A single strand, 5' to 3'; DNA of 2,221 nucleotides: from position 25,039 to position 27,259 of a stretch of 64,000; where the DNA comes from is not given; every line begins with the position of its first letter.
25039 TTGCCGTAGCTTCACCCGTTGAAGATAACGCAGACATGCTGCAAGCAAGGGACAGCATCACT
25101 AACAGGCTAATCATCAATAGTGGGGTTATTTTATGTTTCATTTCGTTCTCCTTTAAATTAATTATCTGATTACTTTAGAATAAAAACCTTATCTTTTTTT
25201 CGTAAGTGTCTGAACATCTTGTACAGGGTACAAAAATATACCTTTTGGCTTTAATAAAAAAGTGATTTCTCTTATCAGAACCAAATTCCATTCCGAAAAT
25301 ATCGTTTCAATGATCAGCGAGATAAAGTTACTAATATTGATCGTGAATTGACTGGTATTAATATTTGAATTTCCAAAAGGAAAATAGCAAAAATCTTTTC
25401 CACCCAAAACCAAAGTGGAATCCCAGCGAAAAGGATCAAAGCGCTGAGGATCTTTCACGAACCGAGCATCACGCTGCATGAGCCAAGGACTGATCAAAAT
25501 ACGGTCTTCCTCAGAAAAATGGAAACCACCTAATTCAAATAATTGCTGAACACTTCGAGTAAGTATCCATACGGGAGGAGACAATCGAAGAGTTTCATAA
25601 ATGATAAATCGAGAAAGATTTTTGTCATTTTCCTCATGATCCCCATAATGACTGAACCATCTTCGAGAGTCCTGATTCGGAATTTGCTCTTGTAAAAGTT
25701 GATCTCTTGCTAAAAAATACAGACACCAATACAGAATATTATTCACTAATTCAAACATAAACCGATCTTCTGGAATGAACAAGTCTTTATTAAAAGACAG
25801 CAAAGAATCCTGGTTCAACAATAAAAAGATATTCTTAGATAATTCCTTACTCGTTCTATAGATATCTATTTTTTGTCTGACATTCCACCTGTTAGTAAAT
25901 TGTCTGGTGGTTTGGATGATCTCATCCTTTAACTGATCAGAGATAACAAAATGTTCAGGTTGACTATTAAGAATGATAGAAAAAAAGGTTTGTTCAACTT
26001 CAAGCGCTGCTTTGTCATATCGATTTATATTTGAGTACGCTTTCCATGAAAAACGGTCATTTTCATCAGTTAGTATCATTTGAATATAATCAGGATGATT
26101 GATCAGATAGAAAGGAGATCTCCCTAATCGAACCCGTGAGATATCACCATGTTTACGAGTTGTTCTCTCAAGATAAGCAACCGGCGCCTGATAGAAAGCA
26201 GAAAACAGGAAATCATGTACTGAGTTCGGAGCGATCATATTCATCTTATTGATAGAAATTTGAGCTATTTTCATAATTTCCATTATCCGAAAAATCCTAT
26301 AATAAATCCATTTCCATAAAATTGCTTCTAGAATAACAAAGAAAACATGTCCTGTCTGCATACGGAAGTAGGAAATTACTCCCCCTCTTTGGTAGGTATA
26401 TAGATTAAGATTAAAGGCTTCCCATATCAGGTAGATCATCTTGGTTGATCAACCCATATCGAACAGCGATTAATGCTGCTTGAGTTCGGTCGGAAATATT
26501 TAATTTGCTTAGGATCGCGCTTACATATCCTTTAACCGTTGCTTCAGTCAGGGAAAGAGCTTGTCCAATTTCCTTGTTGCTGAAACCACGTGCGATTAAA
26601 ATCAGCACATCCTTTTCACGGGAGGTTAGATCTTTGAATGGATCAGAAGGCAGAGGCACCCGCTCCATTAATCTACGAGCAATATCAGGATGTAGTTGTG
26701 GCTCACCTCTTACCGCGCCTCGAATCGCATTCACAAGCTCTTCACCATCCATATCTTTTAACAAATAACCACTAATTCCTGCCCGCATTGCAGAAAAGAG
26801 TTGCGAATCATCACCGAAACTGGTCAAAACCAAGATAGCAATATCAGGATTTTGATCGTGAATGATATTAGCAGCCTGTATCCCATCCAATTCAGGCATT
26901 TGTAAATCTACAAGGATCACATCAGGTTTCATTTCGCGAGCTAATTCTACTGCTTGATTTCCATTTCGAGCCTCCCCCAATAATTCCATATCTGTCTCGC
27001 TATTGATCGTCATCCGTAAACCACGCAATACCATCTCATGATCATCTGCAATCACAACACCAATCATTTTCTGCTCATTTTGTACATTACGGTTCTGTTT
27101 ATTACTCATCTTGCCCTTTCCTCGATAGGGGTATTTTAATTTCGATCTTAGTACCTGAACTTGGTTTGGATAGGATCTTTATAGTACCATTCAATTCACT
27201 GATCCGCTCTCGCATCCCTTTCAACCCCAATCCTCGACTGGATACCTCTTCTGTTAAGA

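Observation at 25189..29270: Two-component operon ends in a cytochrome-P450-fold protein that has lost its heme-thiolate cysteine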

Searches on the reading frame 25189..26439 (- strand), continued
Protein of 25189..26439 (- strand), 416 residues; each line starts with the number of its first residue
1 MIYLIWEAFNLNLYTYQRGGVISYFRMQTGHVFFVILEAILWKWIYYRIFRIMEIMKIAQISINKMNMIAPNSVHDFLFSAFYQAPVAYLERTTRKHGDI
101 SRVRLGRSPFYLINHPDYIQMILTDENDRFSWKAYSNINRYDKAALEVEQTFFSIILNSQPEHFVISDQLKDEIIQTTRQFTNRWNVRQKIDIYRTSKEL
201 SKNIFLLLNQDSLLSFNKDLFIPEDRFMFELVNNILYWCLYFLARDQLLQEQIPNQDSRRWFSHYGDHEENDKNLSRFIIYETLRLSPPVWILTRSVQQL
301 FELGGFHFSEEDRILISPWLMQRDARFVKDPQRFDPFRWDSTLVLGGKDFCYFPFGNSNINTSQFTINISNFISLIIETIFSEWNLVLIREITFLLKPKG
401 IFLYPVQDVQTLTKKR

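Call 60: predict_structure(alignment_id=A7)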
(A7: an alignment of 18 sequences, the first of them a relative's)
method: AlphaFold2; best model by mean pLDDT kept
length: 364 residues; sequences in the alignment: 18
mean_pLDDT: 76.8   pTM: 0.79
mean pLDDT of the five models: 76.8, 75.9, 75.3, 73.9, 69.0
residues with pLDDT >= 90: 112; 70-90: 138; 50-70: 64; < 50: 50
segments of 3 or more residues with pLDDT < 50: 1-17, 161-168, 209-219, 293-297, 305-309
pLDDT, mean of each block of 10 residues (from residue 1): 38 41 56 78 88 83 88 85 61 68 65 78 94 96 94 75 47 82 95 93 62 43 84 83 91 92 88 86 81 51 55 77 93 93 81 91 95
secondary structure, 60 per line:
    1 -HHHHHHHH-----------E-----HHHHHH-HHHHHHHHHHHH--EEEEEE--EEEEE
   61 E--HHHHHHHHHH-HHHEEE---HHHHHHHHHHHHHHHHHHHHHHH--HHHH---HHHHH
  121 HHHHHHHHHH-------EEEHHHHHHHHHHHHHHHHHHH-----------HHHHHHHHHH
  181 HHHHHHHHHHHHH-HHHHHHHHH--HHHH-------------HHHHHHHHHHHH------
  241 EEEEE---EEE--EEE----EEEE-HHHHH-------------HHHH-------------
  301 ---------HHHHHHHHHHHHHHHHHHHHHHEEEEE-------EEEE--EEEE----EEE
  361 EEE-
elements in order: H2-9 H27-32 H34-45 E48-53 E56-61 H64-73 E78-80 H84-106 H109-112 H116-130 E138-140 H141-159 H171-193 H195-203 H206-209 H223-234 E241-245 E249-251 E254-256 E261-264 H266-270 H284-287 H310-331 E332-336 E344-347 E350-353 E358-363
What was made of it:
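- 25189..26283 (-): P450-derived protein, 364 aa, without a heme-thiolate ligand. This is the supported gene model. The longest ORF, reaching 26439, is not supported. AF2 gives pLDDT 76.8 and pTM 0.79 (call 60).
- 25726..25803 (-): Deletion junction and I-helix remnant (residues about 161-186). About 80 residues, covering the F/G/H helices and the N-terminal half of the I helix, are missing relative to canonical orthologs. AGHETT is replaced by FMFELV. The AF2 model has pLDDT below 50 at residues 161-168 (call 60).
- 25345..25383 (-): Former Cys-ligand loop, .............. The FPFG is kept. The Arg, Cys and Gly of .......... are lost. The AF2 model has pLDDT below 50 at residues 305-309 (call 60).
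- On Cytochrome P450 superfamily (PF00067): AF2 model pTM 0.79 (call 60).
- The loop is modelled with pLDDT below 50 (call 60).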

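Call 62: fold_search(model_id=the predicted structure, library=pdb)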
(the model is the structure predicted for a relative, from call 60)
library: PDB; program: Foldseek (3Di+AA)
matches with E <= 10: 1676; with E <= 0.001: 1656
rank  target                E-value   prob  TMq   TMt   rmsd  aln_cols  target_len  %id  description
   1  3el3_A                5.5e-14  1.00  0.63  0.56   7.3       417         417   17  Distinct Monooxygenase and Farnesene Synthase Active Sites in Cytochrome P450 170A1 (released 2009-09-29)
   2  7wzl                  2.9e-13  1.00  0.67  0.56   7.4       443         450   16  Crystal structure of Cytochrome P450 184A1 from streptomyces avermitilis (released 2023-02-22)
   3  3dbg_A                5.5e-13  1.00  0.67  0.64   6.1       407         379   17  Crystal structure of Cytochrome P450 170A1 (CYP170A1) from Streptomyces coelicolor (released 2009-06-02)
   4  7jj1_B                1.1e-12  1.00  0.63  0.54   8.0       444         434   14  Crystal structure of the sterol 14alpha-demethylase-ferredoxin (CYP51-fx) heme domain and architectural comparison to  (released 2021-07-28)
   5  7wzm                  1.4e-12  1.00  0.65  0.53   9.2       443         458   15  Crystal structure of Cytochrome P450 184A1 from streptomyces avermitilis in complex with Oleic acid (released 2023-02-22)
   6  6l8h_B                1.9e-12  1.00  0.65  0.53   7.1       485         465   12  Crystal structure of CYP97C1 (released 2020-06-10)
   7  6l8h_A                2.0e-12  1.00  0.64  0.52   7.3       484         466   12  Crystal structure of CYP97C1 (released 2020-06-10)
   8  9njw                  2.6e-12  1.00  0.62  0.51   9.1       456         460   15  Structure of ancestral-reconstructed cytochrome P450 11A1 (CYP11A1) in complex with cholesterol (released 2025-10-22)
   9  7snm_A                2.7e-12  1.00  0.66  0.56   7.1       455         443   14  Lanosterol-bound P450 domain of the CYP51-ferredoxin fusion protein from Methylococcus capsulatus (released 2022-10-05)
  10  3na1_A                3.3e-12  1.00  0.62  0.49   7.6       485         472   13  Crystal structure of human CYP11A1 in complex with 20-hydroxycholesterol (released 2011-06-08)
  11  3na0_A                4.3e-12  1.00  0.63  0.51   7.1       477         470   14  Crystal structure of human CYP11A1 in complex with 20,22-dihydroxycholesterol (released 2010-09-08)
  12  6mcw                  4.7e-12  1.00  0.61  0.51   8.8       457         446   14  Crystal structure of the P450 domain of the CYP51-ferredoxin fusion protein from Methylococcus capsulatus, complex with  (released 2019-07-10)
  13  7snm_D                6.1e-12  1.00  0.64  0.55   7.5       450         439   14  Lanosterol-bound P450 domain of the CYP51-ferredoxin fusion protein from Methylococcus capsulatus (released 2022-10-05)
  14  4k9x                  6.7e-12  1.00  0.64  0.54   8.7       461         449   13  Complex of human CYP3A4 with a desoxyritonavir analog (released 2013-06-19)
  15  3n9y_A                6.7e-12  1.00  0.55  0.44  13.8       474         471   16  Crystal structure of human CYP11A1 in complex with cholesterol (released 2011-06-08)
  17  7snm_C                9.5e-12  1.00  0.66  0.56   7.6       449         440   14  Lanosterol-bound P450 domain of the CYP51-ferredoxin fusion protein from Methylococcus capsulatus (released 2022-10-05)
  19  3tjs                  1.2e-11  1.00  0.62  0.52  10.3       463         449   14  Crystal Structure of the complex between human cytochrome P450 3A4 and desthiazolylmethyloxycarbonyl ritonavir (released 2012-03-07)
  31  7wdd_B                2.2e-11  1.00  0.64  0.55   6.8       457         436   13  Crystal structure of the P450 BM3 heme domain mutant F87K in complex with N-imidazolyl-hexanoyl-L-phenylalanine, styre (released 2022-12-28)
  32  4nkv_B                2.3e-11  1.00  0.57  0.46  11.4       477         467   14  Human steroidogenic cytochrome P450 17A1 mutant A105L with inhibitor abiraterone (released 2014-10-22)
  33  7tef                  2.5e-11  1.00  0.62  0.54   7.6       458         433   14  Cytochrome P450 14 alpha-sterol demethylase CYP51 from Mycobacterium marinum (released 2022-11-30)
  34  3mzs_A                2.5e-11  1.00  0.59  0.47   8.4       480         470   13  Crystal Structure of Cytochrome P450 CYP11A1 in complex with 22-hydroxy-cholesterol (released 2010-12-15)
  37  6n6q_B                2.7e-11  1.00  0.59  0.49   7.7       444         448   15  Crystal structure of a Cytochrome P450 (CYP102L1) (released 2019-06-05)
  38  7sv2_C                2.9e-11  1.00  0.65  0.53   9.3       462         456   14  Human Cytochrome P450 (CYP) 3A5 ternary complex with azamulin (released 2022-05-18)
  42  2v0m_A                3.0e-11  1.00  0.62  0.51   9.3       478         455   14  Crystal structure of human P450 3A4 in complex with ketoconazole (released 2007-06-26)
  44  6chi_A                3.2e-11  1.00  0.57  0.46  10.8       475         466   14  Human Cytochrome P450 17A1 in complex with inhibitor: abiraterone C6 amide (released 2018-06-06)
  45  6oyu_B                3.3e-11  1.00  0.59  0.48  10.5       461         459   13  Structure of an ancestral-reconstructed cytochrome P450 1B1 with alpha-naphthoflavone (released 2020-03-18)
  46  4nky_D                3.3e-11  1.00  0.57  0.46   8.2       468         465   13  Human steroidogenic cytochrome P450 17A1 mutant A105L with substrate 17alpha-hydroxyprogesterone (released 2014-10-22)
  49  6o5y_C                3.5e-11  1.00  0.62  0.50   8.2       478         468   12  Structure of Human Cytochrome P450 1A1 with 5-amino-N-(5-((4R,5R)-4-amino-5-fluoroazepan-1-yl)-1-methyl-1H-pyrazol-4-y (released 2019-12-04)
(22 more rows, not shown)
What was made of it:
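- On Cytochrome P450 superfamily (PF00067): The 50 best Foldseek PDB matches listed are all P450s, led by CYP170A1, CYP184A1 and CYP51 (call 62).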

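Call 68: find_encoding_contigs(protein=P0018, flank=5000, max_places=3)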
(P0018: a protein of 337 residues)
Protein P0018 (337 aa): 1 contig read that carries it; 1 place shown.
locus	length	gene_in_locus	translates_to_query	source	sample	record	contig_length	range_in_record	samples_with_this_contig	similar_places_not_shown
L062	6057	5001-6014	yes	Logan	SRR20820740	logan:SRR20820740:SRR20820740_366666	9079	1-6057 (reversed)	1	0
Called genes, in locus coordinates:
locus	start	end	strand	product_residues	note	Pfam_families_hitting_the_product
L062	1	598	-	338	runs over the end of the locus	PF00356:LacI, PF09339:HTH_IclR (faint), PF00532:Peripla_BP_1, PF13407:Peripla_BP_4, PF13377:Peripla_BP_3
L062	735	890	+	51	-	-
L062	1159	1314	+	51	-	PF00578:AhpC-TSA, PF08534:Redoxin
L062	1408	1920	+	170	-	PF00578:AhpC-TSA, PF08534:Redoxin (faint), PF00462:Glutaredoxin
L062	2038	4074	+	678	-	PF07730:HisKA_3, PF02518:HATPase_c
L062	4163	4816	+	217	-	PF00072:Response_reg, PF00196:GerE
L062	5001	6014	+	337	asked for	PF00067:p450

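Call 69: find_encoding_contigs(protein=P0058, flank=5000, max_places=3)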
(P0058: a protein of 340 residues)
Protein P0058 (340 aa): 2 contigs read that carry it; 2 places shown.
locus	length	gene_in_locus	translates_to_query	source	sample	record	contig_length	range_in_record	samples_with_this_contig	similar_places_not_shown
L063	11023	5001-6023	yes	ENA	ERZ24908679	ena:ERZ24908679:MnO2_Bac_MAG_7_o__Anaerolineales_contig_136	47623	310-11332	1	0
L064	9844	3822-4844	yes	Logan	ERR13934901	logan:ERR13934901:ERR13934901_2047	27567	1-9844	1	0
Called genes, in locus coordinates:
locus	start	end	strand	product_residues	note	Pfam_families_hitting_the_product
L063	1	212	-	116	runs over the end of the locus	PF01934:HepT-like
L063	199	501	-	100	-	PF01909:NTP_transf_2, PF18765:Polbeta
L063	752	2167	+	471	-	PF00266:Aminotran_5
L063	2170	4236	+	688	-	PF07730:HisKA_3, PF02518:HATPase_c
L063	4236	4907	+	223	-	PF00072:Response_reg, PF00196:GerE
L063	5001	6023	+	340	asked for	PF00067:p450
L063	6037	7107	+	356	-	-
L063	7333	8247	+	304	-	PF01553:Acyltransferase (weak)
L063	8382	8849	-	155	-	PF00027:cNMP_binding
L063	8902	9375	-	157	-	PF00027:cNMP_binding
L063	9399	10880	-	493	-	PF27537:HoxH, PF00374:NiFeSe_Hases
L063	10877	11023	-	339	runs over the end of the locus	PF01058:Oxidored_q6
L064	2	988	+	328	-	?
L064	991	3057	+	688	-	PF07730:HisKA_3, PF02518:HATPase_c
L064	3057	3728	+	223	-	PF00072:Response_reg, PF00196:GerE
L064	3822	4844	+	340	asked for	PF00067:p450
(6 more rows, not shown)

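Call 70: find_encoding_contigs(protein=P0015, flank=5000, max_places=3)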
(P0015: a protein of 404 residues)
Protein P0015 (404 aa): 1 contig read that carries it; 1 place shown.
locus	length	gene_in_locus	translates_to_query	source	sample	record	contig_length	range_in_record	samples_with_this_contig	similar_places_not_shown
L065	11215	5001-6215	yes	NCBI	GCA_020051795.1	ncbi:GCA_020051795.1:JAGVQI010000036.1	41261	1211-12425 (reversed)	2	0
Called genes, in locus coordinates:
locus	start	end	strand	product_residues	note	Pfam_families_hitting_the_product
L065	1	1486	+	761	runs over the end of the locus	PF17854:FtsK_alpha, PF01580:FtsK_SpoIIIE, PF09397:FtsK_gamma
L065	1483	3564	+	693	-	PF07730:HisKA_3, PF02518:HATPase_c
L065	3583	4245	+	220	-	PF00072:Response_reg, PF00196:GerE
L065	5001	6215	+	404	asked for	PF00067:p450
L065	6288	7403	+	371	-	-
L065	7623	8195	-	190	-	PF13302:Acetyltransf_3, PF00583:Acetyltransf_1, PF13508:Acetyltransf_7 (weak)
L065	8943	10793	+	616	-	PF00501:AMP-binding, PF13193:AMP-binding_C, PF00550:PP-binding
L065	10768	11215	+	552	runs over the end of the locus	?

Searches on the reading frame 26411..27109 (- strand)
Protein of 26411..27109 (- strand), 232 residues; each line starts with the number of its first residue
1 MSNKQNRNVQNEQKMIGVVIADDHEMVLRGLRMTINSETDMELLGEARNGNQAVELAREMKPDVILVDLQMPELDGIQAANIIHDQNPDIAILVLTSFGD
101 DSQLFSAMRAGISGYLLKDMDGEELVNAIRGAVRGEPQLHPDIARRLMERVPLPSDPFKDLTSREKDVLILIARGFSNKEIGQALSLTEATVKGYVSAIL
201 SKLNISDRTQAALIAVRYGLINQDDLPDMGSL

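Call 3: search_protein_families(library=pfam, proteins=[window:26411-27109:-], max_evalue=1)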
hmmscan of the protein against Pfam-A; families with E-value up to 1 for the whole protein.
window:26411-27109:- (232 aa): 9 families
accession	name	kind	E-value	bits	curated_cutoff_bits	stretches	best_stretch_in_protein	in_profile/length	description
PF00072.30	Response_reg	-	9.2e-27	93.9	30.2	1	18-130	1-111/111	Response regulator receiver domain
PF00196.25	GerE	-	4.1e-17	62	23.5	1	161-215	3-57/57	Bacterial regulatory proteins, luxR family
PF08281.18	Sigma70_r4_2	-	0.00016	21.7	25.7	1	161-203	11-54/54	Sigma-70, region 4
PF04545.22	Sigma70_r4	-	0.007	16.3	24.1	1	159-203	3-48/50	Sigma-70, region 4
PF07506.17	RepB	-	0.015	15.8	30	1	171-198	17-44/185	RepB plasmid partitioning protein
PF08279.18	HTH_11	-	0.18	12.2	25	1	168-203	5-43/55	HTH domain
PF13680.12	DUF4152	-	0.18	11.7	27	1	52-71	64-83/225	Protein of unknown function (DUF4152)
PF13384.12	HTH_23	-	0.19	12.1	24.6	1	168-193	10-35/50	Homeodomain-like domain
PF06056.18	Terminase_5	-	0.23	11.8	20.3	1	174-197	12-35/58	Putative ATPase subunit of terminase (gpP-like)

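Call 4: search_protein_families(library=ncbifam, proteins=[window:26411-27109:-], max_evalue=1)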
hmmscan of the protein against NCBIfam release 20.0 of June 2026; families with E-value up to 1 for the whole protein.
window:26411-27109:- (232 aa): 122 families (the best 25 are shown)
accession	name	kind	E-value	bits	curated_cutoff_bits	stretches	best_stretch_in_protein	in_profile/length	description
NF047785.1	respo_reg_MadR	equivalog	9.1e-49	165.6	300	1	17-221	2-209/209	MadR family response regulator transcription factor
NF007935.0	PRK10651.1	equivalog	6.5e-47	159.5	250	1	12-216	3-211/216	two-component system response regulator NarL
NF007018.1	PRK09483.1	equivalog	2.5e-43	148.3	280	1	15-226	1-214/217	UvrY/SirA/GacA family response regulator transcription factor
NF052445.1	RespRegMctR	equivalog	5.1e-43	146.9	300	1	16-215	2-199/205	two-component system response regulator MctR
NF007708.0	PRK10403.1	equivalog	3.3e-41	141.1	343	1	14-214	5-207/215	nitrate/nitrite response regulator protein NarP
NF011896.0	PRK15369.1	equivalog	2.3e-31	109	242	1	16-221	4-210/211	two component system response regulator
NF041830.1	RR_TF_ErdR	exception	7e-23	81.5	390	1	18-215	4-205/213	response regulator transcription factor ErdR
NF041367.1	CheY_Halo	equivalog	1.3e-22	80.3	200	1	18-130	1-111/114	chemotaxis protein CheY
NF007685.0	PRK10360.1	equivalog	1.6e-20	73.8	258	1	15-210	1-187/196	response regulator transcription factor UhpA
NF001965.0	PRK00742.1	subfamily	2.5e-19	69.7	293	1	14-121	2-110/357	chemotaxis-specific protein-glutamate methyltransferase CheB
TIGR02875.1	spore_0_A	equivalog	3.2e-19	69.2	200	1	16-135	3-124/262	sporulation transcription factor Spo0A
NF009206.0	PRK12555.1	subfamily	1.2e-18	67.2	342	1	18-111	3-97/340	chemotaxis-specific protein-glutamate methyltransferase CheB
NF008098.0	PRK10840.1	equivalog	1.3e-18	67.3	235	1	16-206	4-196/216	response regulator transcription factor RcsB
NF006900.1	PRK09390.1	equivalog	2.9e-18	66.1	255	1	18-208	7-190/203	response regulator FixJ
NF007419.0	PRK09958.1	equivalog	5.6e-18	65.3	251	1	18-206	3-189/204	acid-sensing system DNA-binding response regulator EvgA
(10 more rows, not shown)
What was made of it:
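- Checked: Regulator, 26411-27109: REC plus GerE, with best NCBIfam matches to MadR and NarL (calls 3, 4).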
